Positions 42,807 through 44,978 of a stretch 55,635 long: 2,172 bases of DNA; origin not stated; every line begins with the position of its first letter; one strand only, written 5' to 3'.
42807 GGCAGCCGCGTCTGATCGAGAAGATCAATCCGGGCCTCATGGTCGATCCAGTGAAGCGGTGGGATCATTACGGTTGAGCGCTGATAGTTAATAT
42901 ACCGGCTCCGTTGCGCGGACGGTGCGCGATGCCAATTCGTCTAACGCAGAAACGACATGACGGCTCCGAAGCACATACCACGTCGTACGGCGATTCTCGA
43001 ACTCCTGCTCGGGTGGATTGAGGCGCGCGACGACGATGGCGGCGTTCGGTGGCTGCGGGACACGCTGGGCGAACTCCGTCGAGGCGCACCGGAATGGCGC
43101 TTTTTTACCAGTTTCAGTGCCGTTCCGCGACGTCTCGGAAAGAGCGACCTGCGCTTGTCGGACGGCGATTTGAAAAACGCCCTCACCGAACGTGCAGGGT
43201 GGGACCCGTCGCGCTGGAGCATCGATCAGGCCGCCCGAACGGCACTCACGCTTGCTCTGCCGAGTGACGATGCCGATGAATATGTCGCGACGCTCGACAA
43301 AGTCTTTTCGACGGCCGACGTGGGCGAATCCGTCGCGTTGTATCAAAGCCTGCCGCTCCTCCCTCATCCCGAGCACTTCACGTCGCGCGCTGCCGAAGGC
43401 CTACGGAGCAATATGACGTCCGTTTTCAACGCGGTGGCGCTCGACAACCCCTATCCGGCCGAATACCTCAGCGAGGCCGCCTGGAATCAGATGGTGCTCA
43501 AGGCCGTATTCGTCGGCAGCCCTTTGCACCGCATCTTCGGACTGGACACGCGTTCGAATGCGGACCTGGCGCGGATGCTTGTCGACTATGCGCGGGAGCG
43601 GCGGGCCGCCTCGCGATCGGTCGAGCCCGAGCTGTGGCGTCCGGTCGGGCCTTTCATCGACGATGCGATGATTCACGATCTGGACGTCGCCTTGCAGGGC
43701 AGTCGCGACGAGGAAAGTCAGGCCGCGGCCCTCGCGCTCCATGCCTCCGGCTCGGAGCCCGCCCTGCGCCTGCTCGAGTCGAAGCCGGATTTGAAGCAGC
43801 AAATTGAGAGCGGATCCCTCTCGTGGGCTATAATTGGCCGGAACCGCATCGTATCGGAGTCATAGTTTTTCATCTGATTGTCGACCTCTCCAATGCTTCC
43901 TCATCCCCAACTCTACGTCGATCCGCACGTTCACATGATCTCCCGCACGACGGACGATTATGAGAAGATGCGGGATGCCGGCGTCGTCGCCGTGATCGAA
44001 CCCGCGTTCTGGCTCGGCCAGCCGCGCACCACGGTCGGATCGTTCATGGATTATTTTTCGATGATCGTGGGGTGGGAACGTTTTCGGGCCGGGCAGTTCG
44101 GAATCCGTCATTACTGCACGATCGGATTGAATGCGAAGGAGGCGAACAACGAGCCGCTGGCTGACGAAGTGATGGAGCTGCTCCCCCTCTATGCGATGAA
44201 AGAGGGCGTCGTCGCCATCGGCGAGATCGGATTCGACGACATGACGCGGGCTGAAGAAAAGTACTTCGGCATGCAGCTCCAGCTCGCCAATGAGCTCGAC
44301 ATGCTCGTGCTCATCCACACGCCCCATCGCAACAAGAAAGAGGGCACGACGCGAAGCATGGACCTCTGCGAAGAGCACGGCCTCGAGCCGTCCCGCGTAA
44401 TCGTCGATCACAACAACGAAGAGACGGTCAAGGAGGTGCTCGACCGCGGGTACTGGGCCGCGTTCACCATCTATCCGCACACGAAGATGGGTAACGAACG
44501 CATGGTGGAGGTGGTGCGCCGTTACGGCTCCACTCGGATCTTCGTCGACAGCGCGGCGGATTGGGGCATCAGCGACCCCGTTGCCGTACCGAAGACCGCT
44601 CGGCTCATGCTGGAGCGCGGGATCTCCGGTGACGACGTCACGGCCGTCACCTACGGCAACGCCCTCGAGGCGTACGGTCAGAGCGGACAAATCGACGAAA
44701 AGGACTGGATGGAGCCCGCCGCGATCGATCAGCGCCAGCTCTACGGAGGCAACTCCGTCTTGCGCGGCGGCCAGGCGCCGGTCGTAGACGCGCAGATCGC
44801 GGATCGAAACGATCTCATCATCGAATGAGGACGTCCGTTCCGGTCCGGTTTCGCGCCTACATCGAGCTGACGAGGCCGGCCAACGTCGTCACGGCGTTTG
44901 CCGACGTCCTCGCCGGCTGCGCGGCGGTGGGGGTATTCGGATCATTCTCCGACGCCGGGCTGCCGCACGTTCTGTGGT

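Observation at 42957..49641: Complete stand-alone six-gene ebo-type cluster (eboA-F): a conserved pathway with an unidentified product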

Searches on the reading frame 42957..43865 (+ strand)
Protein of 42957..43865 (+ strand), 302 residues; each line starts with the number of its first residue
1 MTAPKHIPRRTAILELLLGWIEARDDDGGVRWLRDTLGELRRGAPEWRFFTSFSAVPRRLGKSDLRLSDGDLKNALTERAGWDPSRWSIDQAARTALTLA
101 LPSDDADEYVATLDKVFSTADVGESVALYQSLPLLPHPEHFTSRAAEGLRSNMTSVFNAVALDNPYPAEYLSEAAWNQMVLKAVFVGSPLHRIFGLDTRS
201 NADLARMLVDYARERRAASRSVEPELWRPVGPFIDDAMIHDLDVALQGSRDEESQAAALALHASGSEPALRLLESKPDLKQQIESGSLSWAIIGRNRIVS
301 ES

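Call 3: search_protein_families(library=pfam, proteins=[window:42957-43865:+], max_evalue=0.01)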
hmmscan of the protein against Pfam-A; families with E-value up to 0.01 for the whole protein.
window:42957-43865:+ (302 aa): 0 families

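Call 4: search_protein_families(library=ncbifam, proteins=[window:42957-43865:+], max_evalue=0.01)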
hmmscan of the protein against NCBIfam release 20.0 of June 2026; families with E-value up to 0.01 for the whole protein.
window:42957-43865:+ (302 aa): 2 families
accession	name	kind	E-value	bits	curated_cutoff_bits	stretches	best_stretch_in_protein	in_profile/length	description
NF035937.1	EboA_family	subfamily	1.4e-97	325.8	320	1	14-230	2-218/219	EboA family metabolite traffic protein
NF035938.1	EboA_domain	domain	2.9e-55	186.3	50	1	90-229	1-139/140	EboA domain-containing protein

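Call 59: search_protein_families(library=pfam, proteins=[window:42957-43865:+], max_evalue=5)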
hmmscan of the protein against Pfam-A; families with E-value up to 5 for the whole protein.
window:42957-43865:+ (302 aa): 0 families

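Call 63: find_homologous_proteins(query=window:42957-43865:+, max_evalue=0.00001)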
Query window:42957-43865:+ (302 aa): 1944 proteins with E <= 0.00001 among 8000 candidates; the best 120 are listed.
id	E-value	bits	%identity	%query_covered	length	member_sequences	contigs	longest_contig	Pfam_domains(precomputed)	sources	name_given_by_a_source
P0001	1.1e-194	663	100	100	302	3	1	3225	PF28008.1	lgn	-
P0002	6.4e-127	441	67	100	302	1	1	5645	PF28008.1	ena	-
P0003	7.5e-122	424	67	100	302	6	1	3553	PF28008.1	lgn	-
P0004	2.4e-120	419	66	100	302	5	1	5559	PF28008.1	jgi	jgi:hypothetical protein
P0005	3.1e-120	419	64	100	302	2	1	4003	PF28008.1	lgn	-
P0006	5.7e-120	418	65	100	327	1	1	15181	PF28008.1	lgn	-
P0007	1.0e-119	417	65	97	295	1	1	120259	PF28008.1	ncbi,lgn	-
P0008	2.7e-116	406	64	100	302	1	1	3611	PF28008.1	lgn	-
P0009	1.9e-115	403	64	99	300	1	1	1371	PF28008.1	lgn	-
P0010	8.6e-115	401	64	96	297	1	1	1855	PF28008.1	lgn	-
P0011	1.0e-113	398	63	98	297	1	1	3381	PF28008.1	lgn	-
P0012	6.6e-113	395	63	97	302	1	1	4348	PF28008.1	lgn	-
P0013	2.6e-112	393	61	98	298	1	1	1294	PF28008.1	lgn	-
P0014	1.8e-111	390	62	98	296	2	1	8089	PF28008.1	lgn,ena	-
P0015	1.4e-110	387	63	97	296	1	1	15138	PF28008.1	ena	-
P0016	8.2e-110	385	61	97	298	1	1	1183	PF28008.1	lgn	-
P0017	4.7e-107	376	59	99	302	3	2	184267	PF28008.1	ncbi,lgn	ncbi:MAG: EboA family metabolite traffic protein [Rhodothermales bacterium]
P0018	3.3e-106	373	60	99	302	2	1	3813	PF28008.1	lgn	-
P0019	5.0e-104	366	58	99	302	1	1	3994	PF28008.1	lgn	-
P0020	6.5e-104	365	59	99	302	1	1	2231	PF28008.1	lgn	-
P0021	2.1e-103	364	57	99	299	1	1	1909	PF28008.1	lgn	-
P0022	3.4e-103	363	58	99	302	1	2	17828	PF28008.1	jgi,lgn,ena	jgi:hypothetical protein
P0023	8.4e-103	362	58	99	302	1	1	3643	PF28008.1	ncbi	-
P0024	8.9e-103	362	60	94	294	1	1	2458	PF28008.1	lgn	-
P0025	2.3e-102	360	59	96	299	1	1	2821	PF28008.1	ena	-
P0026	1.2e-101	358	57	98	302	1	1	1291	PF28008.1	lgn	-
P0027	1.1e-100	355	59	95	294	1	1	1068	PF28008.1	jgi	jgi:hypothetical protein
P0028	1.3e-100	355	57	100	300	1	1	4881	PF28008.1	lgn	-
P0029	3.5e-100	353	58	99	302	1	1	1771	PF28008.1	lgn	-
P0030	5.7e-100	353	58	95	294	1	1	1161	PF28008.1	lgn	-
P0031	2.7e-99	350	59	96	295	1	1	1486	PF28008.1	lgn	-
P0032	2.7e-99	350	61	91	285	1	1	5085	PF28008.1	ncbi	-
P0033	4.1e-99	350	59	93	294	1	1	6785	PF28008.1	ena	-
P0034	4.5e-99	350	58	95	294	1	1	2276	PF28008.1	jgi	jgi:hypothetical protein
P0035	8.0e-99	349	56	97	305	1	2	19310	PF28008.1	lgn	-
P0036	8.0e-99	349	57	95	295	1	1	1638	PF28008.1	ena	-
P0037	9.6e-99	348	57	96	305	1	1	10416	PF28008.1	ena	-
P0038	1.8e-98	348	58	95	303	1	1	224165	PF28008.1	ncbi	ncbi:MAG: EboA domain-containing protein [Rhodothermales bacterium]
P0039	1.8e-98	348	58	95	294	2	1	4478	PF28008.1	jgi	jgi:hypothetical protein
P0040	4.7e-98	346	59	93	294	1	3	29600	PF28008.1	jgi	jgi:hypothetical protein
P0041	4.8e-98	346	59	93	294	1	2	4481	PF28008.1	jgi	jgi:hypothetical protein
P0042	7.4e-98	346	59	93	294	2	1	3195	PF28008.1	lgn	-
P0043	9.5e-98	345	57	96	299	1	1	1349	PF28008.1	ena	-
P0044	1.1e-97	345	56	99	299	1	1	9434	PF28008.1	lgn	-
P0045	1.4e-97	345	56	96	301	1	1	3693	PF28008.1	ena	-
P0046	1.5e-97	345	58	95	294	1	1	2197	PF28008.1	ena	-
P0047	2.2e-97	344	58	93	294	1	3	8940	PF28008.1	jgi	jgi:hypothetical protein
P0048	6.6e-97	342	57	95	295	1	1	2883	PF28008.1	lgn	-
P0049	6.6e-97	342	56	99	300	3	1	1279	PF28008.1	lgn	-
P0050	9.0e-97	342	58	97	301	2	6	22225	PF28008.1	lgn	-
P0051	9.0e-97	342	59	90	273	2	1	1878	PF28008.1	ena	-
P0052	9.9e-97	342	58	93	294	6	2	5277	PF28008.1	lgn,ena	-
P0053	1.0e-96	342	59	93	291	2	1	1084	PF28008.1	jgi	-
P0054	1.2e-96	342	58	93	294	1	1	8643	PF28008.1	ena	-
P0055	1.2e-96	342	56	96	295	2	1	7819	PF28008.1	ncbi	-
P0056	1.2e-96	342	55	99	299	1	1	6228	PF28008.1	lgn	-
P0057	1.4e-96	341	56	96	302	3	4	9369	PF28008.1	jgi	jgi:hypothetical protein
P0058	1.5e-96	341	58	95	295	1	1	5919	PF28008.1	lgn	-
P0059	1.9e-96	341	58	93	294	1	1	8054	PF28008.1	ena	-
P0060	2.1e-96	341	57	95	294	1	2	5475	PF28008.1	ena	-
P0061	3.1e-96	340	57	95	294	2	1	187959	PF28008.1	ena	-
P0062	1.1e-95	338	58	93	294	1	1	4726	PF28008.1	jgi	jgi:hypothetical protein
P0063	2.3e-95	337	57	96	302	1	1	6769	PF28008.1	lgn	-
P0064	3.7e-95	337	56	95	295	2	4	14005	PF28008.1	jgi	jgi:hypothetical protein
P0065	3.8e-95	337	56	95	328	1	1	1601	PF28008.1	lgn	-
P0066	4.9e-95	336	57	95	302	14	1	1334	PF28008.1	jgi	-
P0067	4.9e-95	336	57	96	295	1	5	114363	PF28008.1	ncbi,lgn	-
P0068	6.1e-95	336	59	91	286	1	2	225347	PF28008.1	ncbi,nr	ncbi:EboA family metabolite traffic protein [Nostoc sp. FACHB-973]|nr:EboA family metabolite traffic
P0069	6.4e-95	336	57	95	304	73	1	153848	PF28008.1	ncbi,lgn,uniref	ncbi:EboA family metabolite traffic protein [Nostoc sp.]|uniref:EboA family metabolite traffic prote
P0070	8.1e-95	336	59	92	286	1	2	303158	PF28008.1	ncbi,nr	ncbi:hypothetical protein FACHB389_14425 [Nostoc calcicola FACHB-389]|nr:EboA family metabolite traf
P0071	9.1e-95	335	57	96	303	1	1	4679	PF28008.1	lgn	-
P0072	1.0e-94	335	59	92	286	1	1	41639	PF28008.1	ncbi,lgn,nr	ncbi:MAG: EboA family metabolite traffic protein [Nostoc sp. EkiNYC01]|nr:EboA family metabolite tra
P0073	1.2e-94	335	57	95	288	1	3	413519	PF28008.1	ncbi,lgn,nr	ncbi:MAG: EboA family metabolite traffic protein [Nostoc sp. ChiSLP02]|nr:EboA family metabolite tra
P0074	1.3e-94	335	56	95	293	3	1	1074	PF28008.1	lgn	-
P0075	1.7e-94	335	59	91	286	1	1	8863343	PF28008.1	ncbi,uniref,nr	ncbi:EboA family metabolite traffic protein [Desmonostoc muscorum LEGE 12446]|uniref:EboA family met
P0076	1.9e-94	334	56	95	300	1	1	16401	PF28008.1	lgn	-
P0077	2.2e-94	334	56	98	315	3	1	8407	PF28008.1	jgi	jgi:hypothetical protein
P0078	3.0e-94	334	59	91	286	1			PF28008.1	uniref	uniref:EboA family metabolite traffic protein n=1 Tax=Desmonostoc muscorum LEGE 12446 TaxID=1828758 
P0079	3.0e-94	334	57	95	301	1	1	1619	PF28008.1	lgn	-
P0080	4.3e-94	333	57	95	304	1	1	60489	PF28008.1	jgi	jgi:hypothetical protein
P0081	5.1e-94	333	57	93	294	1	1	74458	PF28008.1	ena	-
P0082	5.3e-94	333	56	98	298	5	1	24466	PF28008.1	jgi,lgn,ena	-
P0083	6.2e-94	333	54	96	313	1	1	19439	PF28008.1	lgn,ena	-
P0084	7.9e-94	332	53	99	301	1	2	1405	PF28008.1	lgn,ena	-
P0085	9.8e-94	332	57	92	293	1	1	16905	PF28008.1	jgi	jgi:hypothetical protein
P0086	1.1e-93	332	56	93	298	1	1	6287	PF28008.1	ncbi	-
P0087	1.1e-93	332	58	94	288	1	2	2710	PF28008.1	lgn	-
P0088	1.2e-93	332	57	95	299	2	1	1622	PF28008.1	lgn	-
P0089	1.6e-93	331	55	94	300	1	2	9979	PF28008.1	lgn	-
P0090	1.6e-93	331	57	96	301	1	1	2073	PF28008.1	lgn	-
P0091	1.8e-93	331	57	94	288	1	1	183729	PF28008.1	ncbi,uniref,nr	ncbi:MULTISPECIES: EboA family metabolite traffic protein [Nostoc]|uniref:EboA family metabolite tra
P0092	2.1e-93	331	55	95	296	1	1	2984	PF28008.1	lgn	-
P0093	2.2e-93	331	56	95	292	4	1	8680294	PF28008.1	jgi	jgi:hypothetical protein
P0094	2.5e-93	331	58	94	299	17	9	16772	PF28008.1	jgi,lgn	jgi:hypothetical protein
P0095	4.0e-93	330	54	96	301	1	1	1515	PF28008.1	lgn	-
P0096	4.3e-93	330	52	98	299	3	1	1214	PF28008.1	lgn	-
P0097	4.9e-93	330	56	95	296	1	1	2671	PF28008.1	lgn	-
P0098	5.5e-93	330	57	94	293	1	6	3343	PF28008.1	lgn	-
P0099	6.8e-93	329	54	97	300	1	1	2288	PF28008.1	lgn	-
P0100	8.3e-93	329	56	95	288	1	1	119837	PF28008.1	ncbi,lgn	ncbi:MAG: EboA family metabolite traffic protein [Nostoc sp.]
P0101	8.6e-93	329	56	93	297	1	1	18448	PF28008.1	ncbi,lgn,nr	ncbi:MAG TPA: EboA family metabolite traffic protein [Rhodothermales bacterium]|nr:EboA family metab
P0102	1.0e-92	329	56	95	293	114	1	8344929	PF28008.1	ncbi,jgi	ncbi:EboA family metabolite traffic protein [Nostoc sp. DSM 114159]|jgi:hypothetical protein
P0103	1.1e-92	329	58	91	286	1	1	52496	PF28008.1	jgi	-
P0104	1.1e-92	329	55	96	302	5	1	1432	PF28008.1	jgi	jgi:hypothetical protein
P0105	1.2e-92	328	55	95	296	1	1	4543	PF28008.1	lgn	-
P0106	1.3e-92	328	55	95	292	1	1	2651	PF28008.1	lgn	-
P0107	1.3e-92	328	58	91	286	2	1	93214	PF28008.1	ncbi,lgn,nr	ncbi:hypothetical protein A6S26_29360 [Nostoc sp. ATCC 43529]|nr:hypothetical protein A6S26_29360 [N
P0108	1.5e-92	328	55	95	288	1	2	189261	PF28008.1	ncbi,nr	ncbi:MAG: EboA family metabolite traffic protein [Nostoc sp. ChiSLP01]|nr:EboA family metabolite tra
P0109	1.7e-92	328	55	95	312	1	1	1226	PF28008.1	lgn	-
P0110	1.7e-92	328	57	96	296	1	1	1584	PF28008.1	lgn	-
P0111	2.0e-92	328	53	96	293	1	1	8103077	PF28008.1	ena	-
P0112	2.1e-92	328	60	91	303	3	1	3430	PF28008.1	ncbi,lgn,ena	-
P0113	2.2e-92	328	57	95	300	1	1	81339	PF28008.1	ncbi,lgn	-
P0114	2.6e-92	327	55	93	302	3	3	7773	PF28008.1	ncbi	-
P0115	2.8e-92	327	56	93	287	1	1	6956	PF28008.1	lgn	-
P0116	2.9e-92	327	56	95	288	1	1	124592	PF28008.1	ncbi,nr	ncbi:MAG: EboA family metabolite traffic protein [Nostoc sp. S4]|nr:EboA family metabolite traffic p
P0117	3.5e-92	327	58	93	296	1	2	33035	PF28008.1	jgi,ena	-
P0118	4.1e-92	327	55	99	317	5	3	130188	PF28008.1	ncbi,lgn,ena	-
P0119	4.7e-92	327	53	97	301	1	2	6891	PF28008.1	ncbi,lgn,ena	-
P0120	5.3e-92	326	52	97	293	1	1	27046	PF28008.1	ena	-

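Call 64: find_encoding_contigs(protein=P0001, flank=3000, max_places=4)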
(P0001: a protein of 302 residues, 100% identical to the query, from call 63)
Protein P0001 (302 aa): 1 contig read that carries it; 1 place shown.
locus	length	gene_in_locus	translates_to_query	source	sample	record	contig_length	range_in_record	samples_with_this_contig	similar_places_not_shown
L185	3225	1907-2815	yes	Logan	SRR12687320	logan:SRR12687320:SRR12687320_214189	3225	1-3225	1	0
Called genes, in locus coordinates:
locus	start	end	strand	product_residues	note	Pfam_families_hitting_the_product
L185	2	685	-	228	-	?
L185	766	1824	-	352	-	PF01008:IF-2B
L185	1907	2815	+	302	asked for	PF28008:EboA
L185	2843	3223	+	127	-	?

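Call 73: predict_structure(alignment_id=A1)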
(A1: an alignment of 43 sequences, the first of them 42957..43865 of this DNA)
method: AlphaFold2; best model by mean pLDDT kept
length: 302 residues; sequences in the alignment: 43
mean_pLDDT: 93.9   pTM: 0.90
mean pLDDT of the five models: 93.9, 93.8, 93.9, 92.6, 90.3
residues with pLDDT >= 90: 274; 70-90: 18; 50-70: 7; < 50: 3
segments of 3 or more residues with pLDDT < 50: none
pLDDT, mean of each block of 10 residues (from residue 1): 65 96 90 98 96 97 96 94 95 98 95 96 97 95 96 97 96 97 95 95 98 96 95 95 94 96 96 97 96 75 56
secondary structure, 60 per line:
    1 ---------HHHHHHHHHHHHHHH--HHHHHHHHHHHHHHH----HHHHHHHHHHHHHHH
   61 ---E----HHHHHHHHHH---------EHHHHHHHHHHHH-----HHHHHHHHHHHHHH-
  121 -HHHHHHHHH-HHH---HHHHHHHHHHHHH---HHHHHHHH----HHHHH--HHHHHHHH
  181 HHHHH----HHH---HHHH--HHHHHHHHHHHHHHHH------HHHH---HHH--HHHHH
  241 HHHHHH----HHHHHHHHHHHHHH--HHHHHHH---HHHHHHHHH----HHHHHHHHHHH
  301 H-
elements in order: H10-24 H27-41 H46-60 H69-78 H89-100 H106-119 H122-130 H138-150 H154-161 H166-170 H173-185 H196-199 H202-217 H224-227 H236-246 H251-264 H267-273 H277-285 H290-301

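Call 75: fold_search(model_id=the predicted structure, library=pdb)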
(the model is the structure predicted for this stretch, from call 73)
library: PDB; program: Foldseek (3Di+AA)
matches with E <= 10: 951; with E <= 0.001: 0
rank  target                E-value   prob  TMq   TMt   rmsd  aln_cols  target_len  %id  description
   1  4rv1_D                4.2e-02  0.84  0.24  0.20  13.4       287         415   15  Crystal Structure of Engineered Protein. Northeast Structural Genomics Consortium (NESG) Target OR497. (released 2014-12-10)
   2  4rv1_A                5.2e-02  0.85  0.27  0.22  13.2       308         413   15  Crystal Structure of Engineered Protein. Northeast Structural Genomics Consortium (NESG) Target OR497. (released 2014-12-10)
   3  4rv1_C                6.8e-02  0.75  0.25  0.20  13.7       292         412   15  Crystal Structure of Engineered Protein. Northeast Structural Genomics Consortium (NESG) Target OR497. (released 2014-12-10)
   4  4rv1_B                8.8e-02  0.72  0.24  0.19  13.6       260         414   16  Crystal Structure of Engineered Protein. Northeast Structural Genomics Consortium (NESG) Target OR497. (released 2014-12-10)
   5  6fsq                  9.2e-02  0.75  0.25  0.21  17.5       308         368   18  Structure of A3_bGFPD, an artificial bi-domain protein based on two different alphaRep domains : A3 and a GFP binding do (released 2018-08-08)
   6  7q1f_C                1.1e-01  0.92  0.28  0.35  11.9       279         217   14  CPAP:TUBULIN:IE5 ALPHAREP COMPLEX (released 2022-04-20)
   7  7q1f_T                1.2e-01  0.96  0.29  0.36  10.0       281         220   14  CPAP:TUBULIN:IE5 ALPHAREP COMPLEX (released 2022-04-20)
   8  5mfe_A                1.2e-01  0.69  0.27  0.28  13.7       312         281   14  Designed armadillo repeat protein YIIIM5AII in complex with (RR)4 peptide (released 2017-09-13)
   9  4xl5_C                1.3e-01  0.99  0.44  0.53  10.8       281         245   17  X-ray structure of bGFP-A / EGFP complex (released 2015-08-19)
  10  5mfl_C                1.3e-01  0.63  0.27  0.26  12.9       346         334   12  Designed armadillo repeat protein (KR)5_GS10_YIIIM6AII (released 2017-09-13)
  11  9qpq_O                1.4e-01  0.85  0.34  0.35  12.9       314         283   13  The structure of the COPI leaf bound to GOLPH3 (released 2025-10-22)
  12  5dn7                  1.4e-01  0.66  0.23  0.27  14.2       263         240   13  Crescerin uses a TOG domain array to regulate microtubules in the primary cilium (released 2015-09-23)
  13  4hxt                  1.4e-01  0.28  0.16  0.18  14.4       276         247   15  Crystal Structure of Engineered Protein. Northeast Structural Genomics Consortium Target OR329 (released 2012-11-21)
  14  4d4z_A                1.6e-01  0.60  0.26  0.27  15.3       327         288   13  STRUCTURE OF HUMAN DEOXYHYPUSINE HYDROXYLASE in complex with glycerol (released 2015-04-15)
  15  4b8p_A                1.6e-01  0.82  0.34  0.26  12.5       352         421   14  rImp_alpha_A89NLS (released 2013-01-09)
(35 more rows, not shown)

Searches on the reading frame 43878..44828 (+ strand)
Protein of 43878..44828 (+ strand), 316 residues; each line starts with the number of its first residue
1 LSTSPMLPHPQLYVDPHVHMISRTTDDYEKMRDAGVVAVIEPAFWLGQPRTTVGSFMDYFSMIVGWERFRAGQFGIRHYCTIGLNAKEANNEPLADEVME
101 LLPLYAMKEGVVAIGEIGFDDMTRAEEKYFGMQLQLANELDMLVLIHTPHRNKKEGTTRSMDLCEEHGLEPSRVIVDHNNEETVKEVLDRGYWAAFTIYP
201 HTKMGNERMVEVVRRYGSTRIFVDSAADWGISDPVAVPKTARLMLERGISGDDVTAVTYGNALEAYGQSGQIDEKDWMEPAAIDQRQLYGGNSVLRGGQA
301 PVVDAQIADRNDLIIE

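Call 3: search_protein_families(library=pfam, proteins=[window:43878-44828:+], max_evalue=0.01)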
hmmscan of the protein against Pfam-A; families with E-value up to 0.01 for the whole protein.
window:43878-44828:+ (316 aa): 1 family
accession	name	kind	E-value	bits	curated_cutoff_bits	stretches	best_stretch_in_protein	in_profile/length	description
PF01026.27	TatD_DNase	-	3.6e-17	63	27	1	14-266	1-252/253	TatD related DNase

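Call 4: search_protein_families(library=ncbifam, proteins=[window:43878-44828:+], max_evalue=0.01)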
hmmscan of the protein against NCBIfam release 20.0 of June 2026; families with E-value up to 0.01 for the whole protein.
window:43878-44828:+ (316 aa): 3 families
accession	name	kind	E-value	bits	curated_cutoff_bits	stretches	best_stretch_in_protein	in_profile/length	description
TIGR00010.1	TIGR00010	subfamily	6.5e-10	38.8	206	1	77-223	54-199/253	YchF/TatD family DNA exonuclease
NF008075.0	PRK10812.1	equivalog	3.2e-05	23.3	438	1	101-229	79-208/265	metal-dependent hydrolase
NF007745.0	PRK10425.1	equivalog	0.00071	18.9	395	1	80-149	57-129/260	3'-5' ssDNA/RNA exonuclease TatD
